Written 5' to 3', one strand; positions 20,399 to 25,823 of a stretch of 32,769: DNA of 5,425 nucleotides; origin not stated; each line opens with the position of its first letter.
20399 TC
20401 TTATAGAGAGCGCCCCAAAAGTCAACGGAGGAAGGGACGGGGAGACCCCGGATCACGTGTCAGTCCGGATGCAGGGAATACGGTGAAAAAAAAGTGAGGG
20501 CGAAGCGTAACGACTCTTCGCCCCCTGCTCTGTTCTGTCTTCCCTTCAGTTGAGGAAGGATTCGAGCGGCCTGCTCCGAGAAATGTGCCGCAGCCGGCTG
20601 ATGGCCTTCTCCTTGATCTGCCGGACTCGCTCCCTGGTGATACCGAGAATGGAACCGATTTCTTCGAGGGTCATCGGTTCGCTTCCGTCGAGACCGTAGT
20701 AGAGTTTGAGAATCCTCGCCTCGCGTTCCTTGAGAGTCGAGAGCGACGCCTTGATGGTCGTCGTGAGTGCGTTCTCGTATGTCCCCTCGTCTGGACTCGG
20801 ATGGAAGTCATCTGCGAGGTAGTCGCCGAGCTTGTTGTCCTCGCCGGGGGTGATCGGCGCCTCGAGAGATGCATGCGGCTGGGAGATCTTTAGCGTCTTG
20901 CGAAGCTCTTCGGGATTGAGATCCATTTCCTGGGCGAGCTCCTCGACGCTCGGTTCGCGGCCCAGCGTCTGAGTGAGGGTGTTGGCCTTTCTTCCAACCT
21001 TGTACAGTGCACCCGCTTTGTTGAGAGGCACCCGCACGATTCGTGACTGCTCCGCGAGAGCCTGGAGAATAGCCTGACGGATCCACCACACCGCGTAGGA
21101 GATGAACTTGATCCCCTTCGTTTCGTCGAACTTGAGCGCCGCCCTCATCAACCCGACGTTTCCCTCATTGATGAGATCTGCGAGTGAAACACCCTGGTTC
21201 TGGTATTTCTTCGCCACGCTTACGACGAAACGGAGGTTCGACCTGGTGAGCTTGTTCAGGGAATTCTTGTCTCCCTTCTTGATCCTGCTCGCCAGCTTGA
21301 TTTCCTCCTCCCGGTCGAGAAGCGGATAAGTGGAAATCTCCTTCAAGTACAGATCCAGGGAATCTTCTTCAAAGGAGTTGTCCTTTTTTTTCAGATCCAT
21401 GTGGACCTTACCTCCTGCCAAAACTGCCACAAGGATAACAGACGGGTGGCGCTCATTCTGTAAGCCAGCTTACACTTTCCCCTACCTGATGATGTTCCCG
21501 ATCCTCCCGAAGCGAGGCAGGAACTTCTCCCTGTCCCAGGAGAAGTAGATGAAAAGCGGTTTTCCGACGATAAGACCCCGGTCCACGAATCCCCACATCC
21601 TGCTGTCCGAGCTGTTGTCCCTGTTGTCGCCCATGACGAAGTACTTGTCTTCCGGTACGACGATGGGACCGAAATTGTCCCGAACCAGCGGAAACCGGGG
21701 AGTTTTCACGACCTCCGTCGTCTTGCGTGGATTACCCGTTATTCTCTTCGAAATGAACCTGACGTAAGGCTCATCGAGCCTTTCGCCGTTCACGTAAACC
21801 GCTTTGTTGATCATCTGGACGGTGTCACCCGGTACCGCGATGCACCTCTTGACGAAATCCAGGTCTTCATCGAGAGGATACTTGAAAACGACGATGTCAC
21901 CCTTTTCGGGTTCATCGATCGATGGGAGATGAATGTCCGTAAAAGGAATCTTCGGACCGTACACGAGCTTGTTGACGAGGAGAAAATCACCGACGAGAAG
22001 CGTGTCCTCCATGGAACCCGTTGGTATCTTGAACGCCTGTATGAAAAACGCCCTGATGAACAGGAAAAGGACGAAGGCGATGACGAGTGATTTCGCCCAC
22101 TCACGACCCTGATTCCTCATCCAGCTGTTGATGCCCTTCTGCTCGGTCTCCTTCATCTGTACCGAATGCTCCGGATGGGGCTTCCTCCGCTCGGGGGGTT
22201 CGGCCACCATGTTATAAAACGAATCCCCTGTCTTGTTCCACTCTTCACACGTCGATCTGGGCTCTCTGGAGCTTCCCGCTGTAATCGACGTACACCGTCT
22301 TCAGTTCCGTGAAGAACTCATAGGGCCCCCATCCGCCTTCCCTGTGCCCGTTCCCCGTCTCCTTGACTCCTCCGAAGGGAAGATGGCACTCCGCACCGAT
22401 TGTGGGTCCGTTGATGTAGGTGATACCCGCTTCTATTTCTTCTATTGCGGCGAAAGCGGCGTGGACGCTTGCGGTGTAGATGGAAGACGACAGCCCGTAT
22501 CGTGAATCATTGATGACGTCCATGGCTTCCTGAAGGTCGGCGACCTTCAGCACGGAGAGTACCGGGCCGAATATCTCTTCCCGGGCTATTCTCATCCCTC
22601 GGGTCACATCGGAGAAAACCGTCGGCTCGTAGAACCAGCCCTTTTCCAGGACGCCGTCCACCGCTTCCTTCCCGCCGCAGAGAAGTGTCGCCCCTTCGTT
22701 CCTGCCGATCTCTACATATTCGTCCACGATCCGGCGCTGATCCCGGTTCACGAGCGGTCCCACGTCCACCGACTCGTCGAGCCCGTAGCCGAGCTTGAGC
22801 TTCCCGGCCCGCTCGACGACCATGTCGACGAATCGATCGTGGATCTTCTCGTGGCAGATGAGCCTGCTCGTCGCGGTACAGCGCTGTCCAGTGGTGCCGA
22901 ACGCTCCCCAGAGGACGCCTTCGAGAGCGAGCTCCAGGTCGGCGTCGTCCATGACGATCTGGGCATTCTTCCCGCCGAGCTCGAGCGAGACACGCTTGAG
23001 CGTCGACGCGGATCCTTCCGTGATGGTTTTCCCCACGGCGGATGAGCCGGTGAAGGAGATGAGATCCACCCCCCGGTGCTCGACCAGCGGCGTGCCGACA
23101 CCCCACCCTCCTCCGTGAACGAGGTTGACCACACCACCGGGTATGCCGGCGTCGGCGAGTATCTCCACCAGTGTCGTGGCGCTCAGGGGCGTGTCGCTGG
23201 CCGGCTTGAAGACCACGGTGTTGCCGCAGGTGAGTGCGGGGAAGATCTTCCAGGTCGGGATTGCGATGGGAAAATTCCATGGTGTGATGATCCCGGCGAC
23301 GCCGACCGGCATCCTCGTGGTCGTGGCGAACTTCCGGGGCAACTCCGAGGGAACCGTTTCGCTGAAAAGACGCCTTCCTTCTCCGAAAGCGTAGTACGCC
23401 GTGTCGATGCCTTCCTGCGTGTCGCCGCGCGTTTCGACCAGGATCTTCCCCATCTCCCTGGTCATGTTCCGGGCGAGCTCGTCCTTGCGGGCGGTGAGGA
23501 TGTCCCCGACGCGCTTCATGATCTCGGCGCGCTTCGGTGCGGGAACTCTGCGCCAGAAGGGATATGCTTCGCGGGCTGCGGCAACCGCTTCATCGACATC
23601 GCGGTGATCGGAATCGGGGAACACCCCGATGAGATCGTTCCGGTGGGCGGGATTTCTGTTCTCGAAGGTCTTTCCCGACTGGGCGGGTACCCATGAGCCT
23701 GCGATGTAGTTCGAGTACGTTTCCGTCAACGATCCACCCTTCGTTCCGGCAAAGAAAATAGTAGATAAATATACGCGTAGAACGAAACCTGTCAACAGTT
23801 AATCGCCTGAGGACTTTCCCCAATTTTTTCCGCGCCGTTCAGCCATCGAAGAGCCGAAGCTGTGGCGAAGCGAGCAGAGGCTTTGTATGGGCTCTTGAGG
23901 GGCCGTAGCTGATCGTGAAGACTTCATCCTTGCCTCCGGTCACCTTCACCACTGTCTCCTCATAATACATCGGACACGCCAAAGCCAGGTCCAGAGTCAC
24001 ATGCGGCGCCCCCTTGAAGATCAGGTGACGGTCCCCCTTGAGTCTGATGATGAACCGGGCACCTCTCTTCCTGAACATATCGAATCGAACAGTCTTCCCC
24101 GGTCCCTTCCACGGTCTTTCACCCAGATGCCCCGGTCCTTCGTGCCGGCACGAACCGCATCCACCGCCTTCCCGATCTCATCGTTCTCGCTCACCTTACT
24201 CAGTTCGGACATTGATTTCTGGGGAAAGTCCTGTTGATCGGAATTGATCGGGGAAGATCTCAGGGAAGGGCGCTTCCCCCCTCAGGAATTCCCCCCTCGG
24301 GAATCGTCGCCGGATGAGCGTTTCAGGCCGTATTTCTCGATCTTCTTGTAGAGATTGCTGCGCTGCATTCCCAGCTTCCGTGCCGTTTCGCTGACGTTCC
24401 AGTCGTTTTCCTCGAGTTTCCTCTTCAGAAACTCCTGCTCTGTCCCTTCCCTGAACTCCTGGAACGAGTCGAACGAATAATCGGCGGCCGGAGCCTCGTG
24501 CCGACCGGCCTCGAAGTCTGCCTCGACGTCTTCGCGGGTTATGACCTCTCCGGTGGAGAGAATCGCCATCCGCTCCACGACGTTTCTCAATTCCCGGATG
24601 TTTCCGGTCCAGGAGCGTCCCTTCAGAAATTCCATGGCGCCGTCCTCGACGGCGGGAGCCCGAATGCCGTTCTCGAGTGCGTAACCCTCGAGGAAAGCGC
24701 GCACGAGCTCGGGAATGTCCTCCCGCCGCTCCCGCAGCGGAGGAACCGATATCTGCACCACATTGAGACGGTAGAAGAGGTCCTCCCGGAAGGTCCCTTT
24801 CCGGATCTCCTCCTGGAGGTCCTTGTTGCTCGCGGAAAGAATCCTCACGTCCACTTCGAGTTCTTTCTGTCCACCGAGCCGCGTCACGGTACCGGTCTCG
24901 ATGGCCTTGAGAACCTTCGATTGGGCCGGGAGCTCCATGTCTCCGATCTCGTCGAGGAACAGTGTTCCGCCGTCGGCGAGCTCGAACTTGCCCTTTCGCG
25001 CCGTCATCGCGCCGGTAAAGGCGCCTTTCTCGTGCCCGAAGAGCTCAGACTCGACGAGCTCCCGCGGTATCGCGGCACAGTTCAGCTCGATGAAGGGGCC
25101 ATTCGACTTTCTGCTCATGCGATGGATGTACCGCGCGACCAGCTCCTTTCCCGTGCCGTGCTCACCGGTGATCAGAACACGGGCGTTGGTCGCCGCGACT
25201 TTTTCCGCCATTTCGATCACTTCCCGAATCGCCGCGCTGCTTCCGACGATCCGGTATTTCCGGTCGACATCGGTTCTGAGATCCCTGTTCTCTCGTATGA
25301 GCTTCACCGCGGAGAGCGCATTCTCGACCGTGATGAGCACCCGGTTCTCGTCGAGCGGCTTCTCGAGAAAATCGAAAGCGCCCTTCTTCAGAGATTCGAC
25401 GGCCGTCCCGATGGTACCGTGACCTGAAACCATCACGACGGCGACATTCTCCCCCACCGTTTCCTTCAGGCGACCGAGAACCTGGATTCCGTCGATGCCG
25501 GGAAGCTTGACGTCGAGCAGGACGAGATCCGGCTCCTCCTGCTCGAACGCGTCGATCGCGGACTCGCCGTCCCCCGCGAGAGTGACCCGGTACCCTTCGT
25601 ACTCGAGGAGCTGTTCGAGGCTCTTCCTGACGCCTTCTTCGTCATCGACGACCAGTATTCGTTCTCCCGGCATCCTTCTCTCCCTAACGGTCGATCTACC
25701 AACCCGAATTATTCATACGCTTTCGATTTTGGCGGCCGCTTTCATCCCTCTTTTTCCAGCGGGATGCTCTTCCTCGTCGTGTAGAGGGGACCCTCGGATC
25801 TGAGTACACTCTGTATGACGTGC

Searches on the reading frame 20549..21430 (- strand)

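Call 20: search_protein_families(library=pfam, proteins=[window:20549-21430:-], max_evalue=0.0001)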
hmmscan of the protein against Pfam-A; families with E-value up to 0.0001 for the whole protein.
window:20549-21430:- (294 aa): 4 families
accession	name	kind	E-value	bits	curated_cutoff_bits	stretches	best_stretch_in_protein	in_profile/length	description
PF04539.22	Sigma70_r3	-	1.2e-20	73.9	25.3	1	142-215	3-76/78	Sigma-70 region 3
PF04542.20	Sigma70_r2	-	6.4e-19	68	24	1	62-130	2-70/71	Sigma-70 region 2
PF04545.22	Sigma70_r4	-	7.4e-18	64.2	24.1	1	230-282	2-50/50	Sigma-70, region 4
PF00140.25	Sigma70_r1_2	-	2.2e-14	53.6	22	1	23-55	1-33/34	Sigma-70 factor, region 1.2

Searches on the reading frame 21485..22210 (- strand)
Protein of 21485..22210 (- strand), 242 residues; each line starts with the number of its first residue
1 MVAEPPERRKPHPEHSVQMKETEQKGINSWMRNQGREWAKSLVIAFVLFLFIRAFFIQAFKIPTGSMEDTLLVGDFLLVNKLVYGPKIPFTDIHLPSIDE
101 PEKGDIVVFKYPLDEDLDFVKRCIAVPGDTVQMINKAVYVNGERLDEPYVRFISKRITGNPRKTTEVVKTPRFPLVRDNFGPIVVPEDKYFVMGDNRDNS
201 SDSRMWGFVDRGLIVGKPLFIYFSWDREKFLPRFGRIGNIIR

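Call 20: search_protein_families(library=pfam, proteins=[window:21485-22210:-], max_evalue=0.0001)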
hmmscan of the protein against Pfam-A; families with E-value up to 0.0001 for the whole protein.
window:21485-22210:- (242 aa): 1 family
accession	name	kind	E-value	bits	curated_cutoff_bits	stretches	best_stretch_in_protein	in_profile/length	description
PF10502.14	Peptidase_S26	-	3.4e-54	183.8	22.9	1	36-223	2-168/168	Signal peptidase, peptidase S26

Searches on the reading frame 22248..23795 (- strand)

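Call 20: search_protein_families(library=pfam, proteins=[window:22248-23795:-], max_evalue=0.0001)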
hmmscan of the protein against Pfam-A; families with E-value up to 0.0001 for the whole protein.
window:22248-23795:- (516 aa): 1 family
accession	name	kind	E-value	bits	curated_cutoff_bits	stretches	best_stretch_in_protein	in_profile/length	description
PF00171.27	Aldedh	-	3.3e-169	563.7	23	1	35-501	1-461/461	Aldehyde dehydrogenase family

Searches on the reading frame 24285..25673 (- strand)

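Call 20: search_protein_families(library=pfam, proteins=[window:24285-25673:-], max_evalue=0.0001)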
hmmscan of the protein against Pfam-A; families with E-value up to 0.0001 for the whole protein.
window:24285-25673:- (463 aa): 7 families
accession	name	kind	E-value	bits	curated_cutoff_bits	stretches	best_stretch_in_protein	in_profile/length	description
PF00158.32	Sigma54_activat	-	9.5e-72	240.6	20.2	1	142-308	1-167/168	Sigma-54 interaction domain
PF00072.30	Response_reg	-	3.8e-30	104.7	30.2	1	6-114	1-108/111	Response regulator receiver domain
PF25601.1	AAA_lid_14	-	5.2e-24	84.3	27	1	314-396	1-83/87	AAA+ ATPase lid domain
PF14532.12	Sigma54_activ_2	-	1.2e-22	81.1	25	1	143-313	1-138/138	Sigma-54 interaction domain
PF02954.25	HTH_8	-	9.7e-11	41.7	22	1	409-448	3-42/42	Bacterial regulatory protein, Fis family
PF01078.27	Mg_chelatase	-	1.9e-05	24.6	20.3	0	221-271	93-145/207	Magnesium chelatase, subunit ChlI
PF07728.20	AAA_5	-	2.3e-05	24.8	22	0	166-283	2-122/139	AAA domain (dynein-related subfamily)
